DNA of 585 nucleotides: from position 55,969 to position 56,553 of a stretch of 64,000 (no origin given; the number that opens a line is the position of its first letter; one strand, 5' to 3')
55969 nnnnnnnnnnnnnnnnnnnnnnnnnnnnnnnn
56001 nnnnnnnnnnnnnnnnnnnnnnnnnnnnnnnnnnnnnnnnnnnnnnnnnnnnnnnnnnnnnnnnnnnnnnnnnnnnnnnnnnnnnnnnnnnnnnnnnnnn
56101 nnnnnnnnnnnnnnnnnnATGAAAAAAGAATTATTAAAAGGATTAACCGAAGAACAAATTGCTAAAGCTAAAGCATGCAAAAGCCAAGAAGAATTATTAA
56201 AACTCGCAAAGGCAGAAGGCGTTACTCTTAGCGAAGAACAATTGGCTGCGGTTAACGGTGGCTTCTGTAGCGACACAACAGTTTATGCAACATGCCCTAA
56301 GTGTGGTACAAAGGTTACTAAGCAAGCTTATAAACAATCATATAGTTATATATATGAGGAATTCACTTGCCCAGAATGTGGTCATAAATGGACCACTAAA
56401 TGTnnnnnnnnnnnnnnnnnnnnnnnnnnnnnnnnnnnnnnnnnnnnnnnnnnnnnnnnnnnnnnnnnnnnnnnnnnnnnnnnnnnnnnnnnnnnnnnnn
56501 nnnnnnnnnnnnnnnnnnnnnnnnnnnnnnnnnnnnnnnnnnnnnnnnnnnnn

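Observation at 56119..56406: Orphan Nif11-type leader / double-glycine peptide with a six-Cys zinc-ribbon-like core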

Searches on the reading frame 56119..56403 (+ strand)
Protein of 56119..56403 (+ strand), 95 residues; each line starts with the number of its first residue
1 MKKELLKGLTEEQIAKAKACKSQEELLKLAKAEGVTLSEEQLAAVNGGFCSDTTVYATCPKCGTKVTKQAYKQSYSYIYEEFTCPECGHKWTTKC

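Call 4: search_protein_families(library=ncbifam, proteins=[window:56119-56403:+], max_evalue=10)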
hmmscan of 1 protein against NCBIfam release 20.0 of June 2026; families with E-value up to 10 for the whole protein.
window:56119-56403:+ (95 aa): 39 families (the best 25 are shown)
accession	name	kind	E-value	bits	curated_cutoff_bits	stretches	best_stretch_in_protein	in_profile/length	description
NF033497.1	rubre_like_arch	subfamily_domain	0.0022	17.7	32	2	57-65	17-25/34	rubrerythrin-like domain-containing protein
TIGR02605.1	CxxC_CxxC_SSSS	subfamily_domain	0.0024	17.9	31.3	2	52-70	23-41/52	FmdB family zinc ribbon protein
NF047912.1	ECs_2282_CxxC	subfamily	0.0032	17.3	37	2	52-73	23-44/60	ECs_2282 family putative zinc-binding protein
TIGR04165.1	methano_modCys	hypoth_equivalog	0.0053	17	60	1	57-93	8-48/50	TIGR04165 family Cys-rich peptide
TIGR04104.1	cxxc_20_cxxc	subfamily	0.0054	17.1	45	1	58-91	2-35/93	TIGR04104 family putative zinc finger protein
TIGR03798.1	leader_Nif11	subfamily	0.0091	16.2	32.3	1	16-43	22-49/68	Nif11-like leader peptide family RiPP precursor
NF038384.1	zinc_YnfU_fam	subfamily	0.0091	15.5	36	1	52-92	12-49/52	YnfU family zinc-binding protein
NF011481.0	PRK14890.1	equivalog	0.0092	16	61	2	55-89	26-58/61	putative Zn-ribbon RNA-binding protein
NF001605.0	PRK00398.1-2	equivalog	0.0093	15.8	63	1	59-89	4-26/43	DNA-directed RNA polymerase subunit P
NF041909.1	HVO_2753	equivalog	0.013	15.4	80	2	57-89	27-56/59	HVO_2753 family zinc finger protein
NF041197.2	CxxC_Se_CxxC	equivalog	0.02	15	40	1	54-78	16-40/53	dual CXXC motif small (seleno)protein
NF041795.1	Brz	equivalog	0.023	15.1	100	1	80-90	4-14/60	transcriptional regulator Brz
NF041912.1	HVO_0758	equivalog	0.028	14.3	70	1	58-92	22-53/55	HVO_0758 family zinc finger protein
TIGR00373.1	TIGR00373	equivalog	0.04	13.4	149.5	1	53-90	106-137/162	transcription factor E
TIGR04149.1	GG_sam_targ_CFB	domain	0.056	13.4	25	1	27-64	7-40/43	TIGR04149 family rSAM-modified RiPP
TIGR01847.1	bacteriocin_sig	domain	0.084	13.6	15.7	1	36-48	3-15/15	bacteriocin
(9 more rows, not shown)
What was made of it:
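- On Class II double-glycine bacteriocin: TIGR01847 scores 13.6 bits against 15.7 (call 4).
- Closest known: Class II. Different: TIGR01847 scores 13.6 bits against a cutoff of 15.7 (call 4).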

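Call 5: search_protein_families(library=pfam, proteins=[window:56119-56403:+], max_evalue=10)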
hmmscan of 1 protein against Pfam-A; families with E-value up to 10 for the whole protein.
window:56119-56403:+ (95 aa): 73 families (the best 25 are shown)
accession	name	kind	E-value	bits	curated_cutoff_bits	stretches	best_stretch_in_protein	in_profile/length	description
PF13248.11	Zn_ribbon_3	-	8.7e-06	25.5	27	2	57-70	3-16/26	zinc-ribbon domain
PF08271.17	Zn_Ribbon_TF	-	0.00045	20.2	29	2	58-91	2-29/43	TFIIB zinc-binding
PF13717.11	Zn_ribbon_4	-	0.00074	19.8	30.3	2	82-92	26-36/36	zinc-ribbon domain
PF07282.18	Cas12f1-like_TNB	-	0.00095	19.7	26.3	1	58-91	30-50/60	Cas12f1-like, TNB domain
PF03119.21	DNA_ligase_ZBD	-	0.0011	19.2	25.8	2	58-68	1-11/27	NAD-dependent DNA ligase C4 zinc finger domain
PF24441.1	DUF7560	-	0.0013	18.8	27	2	81-89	5-13/44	Family of unknown function (DUF7560)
PF20173.3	ZnF_RZ-type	-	0.0014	18.6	27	1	50-72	25-47/54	RZ type zinc finger domain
PF07862.16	Nif11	-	0.0017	19.1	23.8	1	16-40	22-46/48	Nif11 domain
PF01396.24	Zn_ribbon_Top1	-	0.0026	17.9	32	2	58-70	3-15/39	Topoisomerase DNA binding C4 zinc finger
PF24460.1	DUF7575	-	0.0028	17.4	28.5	2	83-89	5-11/28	Domain of unknown function (DUF7575)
PF09723.15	Zn_ribbon_8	-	0.0036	17.7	34.4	2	57-69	27-40/41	Zinc ribbon domain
PF18439.7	zf_UBZ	-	0.0058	16.7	25.6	2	81-90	2-11/32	Ubiquitin-Binding Zinc Finger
PF08274.17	Zn_Ribbon_YjdM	-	0.0085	16.5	30.8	1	82-92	20-30/30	PhnA Zinc-Ribbon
PF25207.1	DUF7837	-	0.0087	16.5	27.8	1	52-66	29-44/47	Domain of unknown function (DUF7837)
PF24029.1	DUF7340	-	0.011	16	27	2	55-68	5-18/62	Domain of unknown function (DUF7340)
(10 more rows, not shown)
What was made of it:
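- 56263..56403 (+): Core, residues 49-95. It holds C50 (near-invariant, 0-4 residues after GG) and a zinc-ribbon-like domain with knuckles C59-P-K-C62-G and C84-P-E-C87-G-H-K-W. Zn_ribbon_3 25.5 bits against a cutoff of 27 (call 5).
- On Nif11-like leader peptide RiPP precursor (N11P; TIGR03798 / PF07862): TIGR03798 scores 16.2 bits against 32.3, and PF07862 scores 19.1 against 23.8 (calls 4, 5).
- On Zinc ribbon (Zn_ribbon_3 / TFIIS_C type): Zn_ribbon_3 scores 25.5 bits against 27 (call 5).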

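Call 8: find_homologous_proteins(query=window:56119-56403:+, max_evalue=0.01)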
Query window:56119-56403:+ (95 aa): 625 proteins with E <= 0.01 among 640 candidates; the best 120 are listed.
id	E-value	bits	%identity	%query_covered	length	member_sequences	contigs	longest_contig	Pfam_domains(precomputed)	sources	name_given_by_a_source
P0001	3.9e-50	186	91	100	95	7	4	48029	-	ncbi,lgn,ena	-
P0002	3.8e-38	147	71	99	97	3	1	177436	-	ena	-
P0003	8.3e-37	143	73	96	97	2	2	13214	-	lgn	-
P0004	8.5e-37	143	71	96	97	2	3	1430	-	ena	-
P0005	2.0e-36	142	67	99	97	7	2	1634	-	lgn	-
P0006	6.5e-36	140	67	99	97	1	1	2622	PF26788.1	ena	-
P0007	2.0e-35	139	65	99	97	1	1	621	PF13240.12,PF07754.18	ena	-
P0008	2.7e-35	138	70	96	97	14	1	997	-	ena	-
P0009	5.6e-35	137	67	99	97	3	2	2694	-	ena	-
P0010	3.7e-34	134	65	100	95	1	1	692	-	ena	-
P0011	6.5e-34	134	65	99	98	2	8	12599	PF26788.1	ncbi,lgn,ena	-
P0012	1.6e-33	132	64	99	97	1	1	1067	PF26788.1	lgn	-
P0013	1.9e-33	132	63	99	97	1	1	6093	PF26788.1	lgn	-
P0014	2.3e-33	132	65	97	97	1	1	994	-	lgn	-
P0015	8.0e-33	130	62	99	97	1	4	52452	PF26788.1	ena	-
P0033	1.2e-28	117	65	96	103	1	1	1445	PF07862.17,PF22747.3,PF26788.1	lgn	-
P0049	7.1e-25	105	57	97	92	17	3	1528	PF08274.18,PF01096.24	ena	-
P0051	1.5e-24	104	60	96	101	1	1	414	PF07862.17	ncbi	-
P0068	1.9e-23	100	54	99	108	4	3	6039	PF08274.18,PF14354.14,PF01096.24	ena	-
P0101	3.3e-22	96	56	98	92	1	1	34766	PF07862.17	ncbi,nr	ncbi:MAG: Nif11 family protein [Bacilli bacterium]|nr:Nif11 family protein [Bacilli bacterium]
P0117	1.2e-21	94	54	97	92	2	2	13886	PF07862.17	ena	-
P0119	1.2e-21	94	59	96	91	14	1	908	PF01096.24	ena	-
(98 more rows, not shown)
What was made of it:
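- On Nif11-like leader peptide RiPP precursor (N11P; TIGR03798 / PF07862): A few homologues carry PF07862 in precomputed annotation or are named 'Nif11 family protein' (call 8).
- Closest known: TFS/TFIIS/RPB9 C-terminal zinc ribbon. Same: PF01096 is precomputed on three homologues (call 8).
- TFIIS_C and Zn-ribbon Pfam hits are precomputed on homologues (call 8).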

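Call 11: find_related_loci(query=A1, collection=genome_contigs, flank=10000)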
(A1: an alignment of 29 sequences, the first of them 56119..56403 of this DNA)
Query A1 (95 aa) in genome_contigs; peptide patterns used: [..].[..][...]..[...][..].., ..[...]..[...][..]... (x = any residue, [..] = any of these).
596 stretches matched a pattern (row limit reached: there are more); 239 encode a relative of the query (tblastn E <= 1e-3); the best 80 are kept; 78 distinct loci.
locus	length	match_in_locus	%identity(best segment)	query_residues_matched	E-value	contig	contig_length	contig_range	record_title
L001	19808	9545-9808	90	8-95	2e-49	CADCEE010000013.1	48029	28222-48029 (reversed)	MAG: uncultured Erysipelotrichaceae bacterium isolate RUG14566 genome assembly, contig: RUG14566_asm_13, whole genome sh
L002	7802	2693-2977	66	1-95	5e-39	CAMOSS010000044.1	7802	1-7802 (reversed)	MAG: uncultured Bacillales bacterium isolate SRR873608_bin.169_metaWRAP_v1.3_MAG genome assembly, contig: NODE_31301_len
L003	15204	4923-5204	63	1-94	5e-37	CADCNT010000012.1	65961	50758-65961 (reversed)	MAG: uncultured Erysipelotrichaceae bacterium isolate RUG14810 genome assembly, contig: RUG14810_asm_12, whole genome sh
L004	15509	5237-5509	65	1-91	6e-36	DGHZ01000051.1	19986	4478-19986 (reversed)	MAG TPA_asm: Bacillales bacterium UBA3835 UBA3835_contig_15011, whole genome shotgun sequence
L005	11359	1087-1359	64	1-91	9e-35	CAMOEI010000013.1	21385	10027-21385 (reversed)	MAG: uncultured Bacillales bacterium isolate SRR873606_bin.85_metaWRAP_v1.3_MAG genome assembly, contig: NODE_4379_lengt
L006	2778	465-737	63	1-91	9e-35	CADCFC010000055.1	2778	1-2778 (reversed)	MAG: uncultured Erysipelotrichaceae bacterium isolate RUG14596 genome assembly, contig: RUG14596_asm_55, whole genome sh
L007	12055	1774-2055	59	1-94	6e-34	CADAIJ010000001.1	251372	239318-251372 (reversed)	MAG: uncultured Erysipelotrichaceae bacterium isolate RUG13318 genome assembly, contig: RUG13318_asm_1, whole genome sho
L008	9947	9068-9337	60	1-91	2e-30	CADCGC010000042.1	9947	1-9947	MAG: uncultured Erysipelotrichaceae bacterium isolate RUG14619 genome assembly, contig: RUG14619_asm_42, whole genome sh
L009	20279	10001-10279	57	1-94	4e-30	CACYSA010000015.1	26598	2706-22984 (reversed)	MAG: uncultured Erysipelotrichaceae bacterium isolate RUG12224 genome assembly, contig: RUG12224_asm_15, whole genome sh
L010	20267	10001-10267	56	1-91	3e-30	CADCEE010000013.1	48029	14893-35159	MAG: uncultured Erysipelotrichaceae bacterium isolate RUG14566 genome assembly, contig: RUG14566_asm_13, whole genome sh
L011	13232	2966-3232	57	1-91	1e-29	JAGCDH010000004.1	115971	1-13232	MAG: Bacilli bacterium isolate RGIG9687 Yak_Omasum-2__c47181, whole genome shotgun sequence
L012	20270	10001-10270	58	1-91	4e-29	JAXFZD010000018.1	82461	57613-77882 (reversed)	MAG: Bacilli bacterium isolate C4 bin12 ctg000065570, whole genome shotgun sequence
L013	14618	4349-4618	59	1-91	3e-29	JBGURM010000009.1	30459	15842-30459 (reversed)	MAG: Bacilli bacterium isolate ruminal_MAG_116 ruminal_MAG_116_contig_0009, whole genome shotgun sequence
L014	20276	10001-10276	62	1-93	5e-29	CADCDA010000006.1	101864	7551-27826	MAG: uncultured Erysipelotrichaceae bacterium isolate RUG14536 genome assembly, contig: RUG14536_asm_6, whole genome sho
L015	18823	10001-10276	52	1-94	9e-29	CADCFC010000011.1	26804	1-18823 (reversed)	MAG: uncultured Erysipelotrichaceae bacterium isolate RUG14596 genome assembly, contig: RUG14596_asm_11, whole genome sh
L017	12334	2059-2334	56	1-94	5e-28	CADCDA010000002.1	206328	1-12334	MAG: uncultured Erysipelotrichaceae bacterium isolate RUG14536 genome assembly, contig: RUG14536_asm_2, whole genome sho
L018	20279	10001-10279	55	1-94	4e-28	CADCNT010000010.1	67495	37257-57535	MAG: uncultured Erysipelotrichaceae bacterium isolate RUG14810 genome assembly, contig: RUG14810_asm_10, whole genome sh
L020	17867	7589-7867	55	1-94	9e-28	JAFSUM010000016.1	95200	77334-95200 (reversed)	MAG: Bacilli bacterium isolate RGIG3485 Goat_Rumen.Co__c775253, whole genome shotgun sequence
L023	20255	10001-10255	57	1-91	1e-26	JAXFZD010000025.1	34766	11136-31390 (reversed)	MAG: Bacilli bacterium isolate C4 bin12 ctg000117008, whole genome shotgun sequence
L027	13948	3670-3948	55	1-92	6e-26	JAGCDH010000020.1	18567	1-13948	MAG: Bacilli bacterium isolate RGIG9687 Yak_Omasum-2__c582253, whole genome shotgun sequence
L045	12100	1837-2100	56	1-91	3e-24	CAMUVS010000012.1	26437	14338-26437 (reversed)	MAG TPA_asm: uncultured Bacillales bacterium isolate SRR11861928_bin.55_metaWRAP_v1.3_MAG genome assembly, contig: ERZ14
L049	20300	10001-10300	52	1-91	3e-24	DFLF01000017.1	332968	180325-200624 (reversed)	MAG TPA_asm: Pseudobutyrivibrio sp. UBA3626 UBA3626_contig_8632, whole genome shotgun sequence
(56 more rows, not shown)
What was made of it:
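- Tried and rejected: The genome_contigs scan cap was already used (call 11).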

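Call 18: search_protein_families(library=ncbifam, proteins=[L020:8440-9636:+, L020:10048-11439:+, L020:11412-11822:+, L020:11827-13992:+, L020:14009-16189:+, L020:16204-16500:+, L020:9664-9897:+], max_evalue=0.001)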
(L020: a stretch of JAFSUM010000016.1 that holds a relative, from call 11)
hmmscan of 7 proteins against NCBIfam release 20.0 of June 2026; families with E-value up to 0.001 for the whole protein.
L020:8440-9636:+ (399 aa): 0 families

L020:10048-11439:+ (464 aa): 79 families (the best 25 are shown)
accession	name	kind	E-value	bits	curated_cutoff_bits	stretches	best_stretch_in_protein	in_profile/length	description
TIGR04545.1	rSAM_ahbD_hemeb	equivalog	4.4e-28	98.7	500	1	94-433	6-331/339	heme b synthase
TIGR04250.1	SCM_rSAM_ScmE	equivalog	4.8e-27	94.8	400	1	90-438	5-346/358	SynChlorMet cassette radical SAM/SPASM protein ScmE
TIGR04051.1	rSAM_NirJ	equivalog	8.1e-26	90.8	515.45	1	95-273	9-186/354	heme d1 biosynthesis radical SAM protein NirJ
NF041298.1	rSAM_mat_DynA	equivalog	1.9e-24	86.3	450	1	95-425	8-329/356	dynobactin maturation radical SAM/SPASM protein DynA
NF050035.1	rSAM_WgK_link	exception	6.9e-24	84.5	650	1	90-442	11-365/367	radical SAM/SPASM peptide maturase WgkB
TIGR04054.1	rSAM_NirJ1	equivalog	1.1e-23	83.6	650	1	92-434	40-377/387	putative heme d1 biosynthesis radical SAM protein NirJ1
TIGR04053.2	TIGR04053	equivalog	5.5e-23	81.8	395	1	95-434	15-359/366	TIGR04053 family radical SAM/SPASM domain-containing protein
TIGR04546.1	rSAM_ahbC_deAc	equivalog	8e-23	80.9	650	1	91-253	42-203/390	12,18-didecarboxysiroheme deacetylase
TIGR02668.1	moaA_archaeal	equivalog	1.2e-22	80.3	325.25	1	90-300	12-223/303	GTP 3',8-cyclase MoaA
NF045574.1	sacti_mat_StsB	exception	1.4e-22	80.2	625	1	92-268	100-274/466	StsB family radical SAM/SPASM domain sactipeptide maturase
TIGR04133.1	rSAM_w_lipo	hypoth_equivalog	7.2e-22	77.8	425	1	94-293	30-230/350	TIGR04133 family radical SAM/SPASM protein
TIGR03942.1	sulfatase_rSAM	equivalog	1.7e-21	76.7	349.45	1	96-439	9-346/363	anaerobic sulfatase maturase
TIGR04251.1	SCM_rSAM_ScmF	equivalog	1.8e-21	76.9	400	1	91-419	7-323/353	SynChlorMet cassette radical SAM/SPASM protein ScmF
TIGR04317.1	W_rSAM_matur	equivalog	2.2e-21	76.4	380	1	92-261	8-182/349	tungsten cofactor oxidoreductase radical SAM maturase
TIGR04340.1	rSAM_ACGX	hypoth_equivalog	9.5e-21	74.4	400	1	91-435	6-335/341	radical SAM/SPASM domain protein, ACGX system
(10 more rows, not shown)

L020:11412-11822:+ (137 aa): 1 family
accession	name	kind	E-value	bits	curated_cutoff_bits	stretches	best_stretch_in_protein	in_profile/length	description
TIGR03794.1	NHLM_micro_HlyD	equivalog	8.1e-05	21.7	156.2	1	18-68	3-53/421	NHLP bacteriocin system secretion protein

L020:11827-13992:+ (722 aa): 189 families (the best 25 are shown)
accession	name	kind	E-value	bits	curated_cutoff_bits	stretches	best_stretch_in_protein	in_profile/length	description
TIGR03796.1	NHLM_micro_ABC1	equivalog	2.1e-251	836.1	853.3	1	15-719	2-709/710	NHLP family bacteriocin export ABC transporter peptidase/permease/ATPase subunit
TIGR01846.1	type_I_sec_HlyB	subfamily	2.4e-105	353.4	725.55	1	30-719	4-689/694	type I secretion system permease/ATPase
TIGR01193.1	bacteriocin_ABC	subfamily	3.1e-102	343.3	523.85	1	21-720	2-707/708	peptide cleavage/export ABC transporter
TIGR03797.1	NHLM_micro_ABC2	equivalog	1.3e-99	334.6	709.4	1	152-720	120-683/686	NHLP bacteriocin export ABC transporter permease/ATPase subunit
TIGR02203.1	MsbA_lipidA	equivalog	1.5e-92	310.9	602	1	170-718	21-565/572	lipid A export permease/ATP-binding protein MsbA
TIGR03375.1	type_I_sec_LssB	subfamily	4.4e-90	302.9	693.1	1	29-709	5-689/696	type I secretion system permease/ATPase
TIGR00958.1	3a01208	subfamily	1.4e-84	284.7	874.6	1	248-719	241-711/711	antigen peptide transporter 2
NF010178.0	PRK13657.1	equivalog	3.5e-82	276.7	733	1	161-720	12-568/588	glucan ABC transporter ATP-binding protein/ permease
NF045513.1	HepA_fam_ABC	equivalog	4e-80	270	725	1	250-717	137-604/610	heterocyst formation ABC transporter subunit HepA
TIGR02204.1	MsbA_rel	hypoth_equivalog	2.3e-78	264.3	780.4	1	250-719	100-572/576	ABC transporter, permease/ATP-binding protein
NF045998.1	cleave_ABC_plasm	equivalog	8.2e-77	259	500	1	24-671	6-648/673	Mbov_0121 family peptidase domain-containing ABC transporter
NF052233.1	CphA_assoc_ABC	equivalog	2.7e-75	254.2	880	1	244-719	267-740/766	cyanophycin metabolism-associated ABC transporter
NF008381.0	PRK11176.1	equivalog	4.9e-73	246.4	867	1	246-718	103-575/582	lipid A ABC transporter ATP-binding protein/permease MsbA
NF008056.1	PRK10790.1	equivalog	4e-69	233.7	746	1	186-718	41-571/584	SmdB family multidrug efflux ABC transporter permease/ATP-binding protein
TIGR01842.1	type_I_sec_PrtD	subfamily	8.2e-67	226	510.15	1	175-709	13-541/544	type I secretion system permease/ATPase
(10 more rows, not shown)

L020:14009-16189:+ (727 aa): 187 families (the best 25 are shown)
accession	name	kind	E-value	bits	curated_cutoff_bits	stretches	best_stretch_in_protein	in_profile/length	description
TIGR03797.1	NHLM_micro_ABC2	equivalog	3e-198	660.6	709.4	1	67-721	29-685/686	NHLP bacteriocin export ABC transporter permease/ATPase subunit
TIGR03796.1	NHLM_micro_ABC1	equivalog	5.1e-98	329.1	853.3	1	177-718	156-709/710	NHLP family bacteriocin export ABC transporter peptidase/permease/ATPase subunit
TIGR01846.1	type_I_sec_HlyB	subfamily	9.3e-95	318.4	725.55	1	158-721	124-692/694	type I secretion system permease/ATPase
TIGR02203.1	MsbA_lipidA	equivalog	8.9e-87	291.9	602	1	175-719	16-567/572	lipid A export permease/ATP-binding protein MsbA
NF010178.0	PRK13657.1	equivalog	1.1e-80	271.8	733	1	180-724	24-573/588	glucan ABC transporter ATP-binding protein/ permease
NF045513.1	HepA_fam_ABC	equivalog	2.2e-79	267.5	725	1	211-716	97-604/610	heterocyst formation ABC transporter subunit HepA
TIGR02204.1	MsbA_rel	hypoth_equivalog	2.1e-77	261.1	780.4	1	177-721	20-575/576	ABC transporter, permease/ATP-binding protein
TIGR00958.1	3a01208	subfamily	5.8e-77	259.5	874.6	1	167-718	155-711/711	antigen peptide transporter 2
TIGR01193.1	bacteriocin_ABC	subfamily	1.6e-75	255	523.85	1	151-719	134-707/708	peptide cleavage/export ABC transporter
TIGR03375.1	type_I_sec_LssB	subfamily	4.2e-75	253.4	693.1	1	182-710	156-691/696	type I secretion system permease/ATPase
NF008381.0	PRK11176.1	equivalog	5.1e-71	239.8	867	1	213-720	68-578/582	lipid A ABC transporter ATP-binding protein/permease MsbA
NF052233.1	CphA_assoc_ABC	equivalog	3.3e-69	234.1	880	1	172-722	179-744/766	cyanophycin metabolism-associated ABC transporter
NF008056.1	PRK10790.1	equivalog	4.5e-60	203.8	746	1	162-722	12-576/584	SmdB family multidrug efflux ABC transporter permease/ATP-binding protein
NF008364.0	PRK11160.1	equivalog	1e-59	202.7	630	1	234-720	79-574/575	heme ABC transporter ATP-binding protein/permease CydC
TIGR01192.1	chvA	subfamily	8.6e-59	199.6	585.4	1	172-723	16-572/585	glucan export ABC transporter ATP-binding protein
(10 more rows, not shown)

L020:16204-16500:+ (99 aa): 2 families
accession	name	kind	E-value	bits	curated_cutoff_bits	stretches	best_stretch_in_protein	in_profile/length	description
TIGR00377.1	ant_ant_sig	superfamily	2.3e-14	53.2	53.45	1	8-96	12-104/108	anti-sigma factor antagonist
TIGR02886.1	spore_II_AA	equivalog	2.9e-11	43.3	114.75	1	5-96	5-100/106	anti-sigma F factor antagonist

L020:9664-9897:+ (78 aa): 0 families

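Call 19: search_protein_families(library=pfam, proteins=[L020:8440-9636:+, L020:10048-11439:+, L020:11412-11822:+, L020:11827-13992:+, L020:14009-16189:+, L020:16204-16500:+, P0006], max_evalue=0.001)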
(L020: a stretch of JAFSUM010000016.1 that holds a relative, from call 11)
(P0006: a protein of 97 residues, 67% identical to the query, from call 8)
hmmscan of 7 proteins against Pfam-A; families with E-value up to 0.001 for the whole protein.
L020:8440-9636:+ (399 aa): 0 families

L020:10048-11439:+ (464 aa): 3 families
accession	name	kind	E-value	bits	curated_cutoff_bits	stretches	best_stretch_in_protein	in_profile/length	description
PF04055.27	Radical_SAM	-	7.3e-20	72.2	29.5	1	94-231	3-146/166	Radical SAM superfamily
PF13186.11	SPASM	-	4.6e-08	33.7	21.5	1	337-408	1-67/67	Iron-sulfur cluster-binding domain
PF13353.11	Fer4_12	-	7.8e-07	29.9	22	1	96-173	13-92/137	4Fe-4S single cluster domain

L020:11412-11822:+ (137 aa): 0 families

L020:11827-13992:+ (722 aa): 6 families
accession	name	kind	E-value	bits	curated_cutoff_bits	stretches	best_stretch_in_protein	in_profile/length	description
PF00664.28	ABC_membrane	-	1.2e-32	114.2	28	1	173-439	4-273/274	ABC transporter transmembrane region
PF03412.21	Peptidase_C39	-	1.6e-31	109.3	22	1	16-143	3-131/133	Peptidase C39 family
PF00005.33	ABC_tran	-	4.7e-31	108.6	25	1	505-654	1-137/137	ABC transporter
PF13529.12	Peptidase_C39_2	-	2.8e-06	28.4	24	0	15-80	3-66/143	Peptidase_C39 like family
PF02463.25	SMC_N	-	1e-05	25.5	40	1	518-692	27-209/220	RecF/RecN/SMC N terminal domain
PF12385.14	Peptidase_C70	-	5.9e-05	23.4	19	1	15-130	7-137/141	Papain-like cysteine protease AvrRpt2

L020:14009-16189:+ (727 aa): 3 families
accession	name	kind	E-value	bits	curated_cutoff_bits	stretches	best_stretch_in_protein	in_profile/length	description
PF00005.33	ABC_tran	-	4.9e-33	115.1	25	1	504-653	1-137/137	ABC transporter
PF00664.28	ABC_membrane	-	3.5e-20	73.3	28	1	178-440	2-271/274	ABC transporter transmembrane region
PF02463.25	SMC_N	-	5.6e-08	32.9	40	1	624-691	136-209/220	RecF/RecN/SMC N terminal domain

L020:16204-16500:+ (99 aa): 1 family
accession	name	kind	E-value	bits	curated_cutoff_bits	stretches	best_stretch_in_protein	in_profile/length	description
PF01740.26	STAS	-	6.3e-14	52.1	22.6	1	10-95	11-100/106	STAS domain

P0006 (97 aa): 3 families
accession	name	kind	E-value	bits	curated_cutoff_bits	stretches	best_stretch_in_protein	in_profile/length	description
PF13248.11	Zn_ribbon_3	-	6.1e-05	22.8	27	0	58-69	4-15/26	zinc-ribbon domain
PF24460.1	DUF7575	-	0.00042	20.1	28.5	0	56-66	3-13/28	Domain of unknown function (DUF7575)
PF23903.1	Phage_zn_bind_2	-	0.00092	19.5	27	0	81-92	31-42/44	Phage zinc binding domain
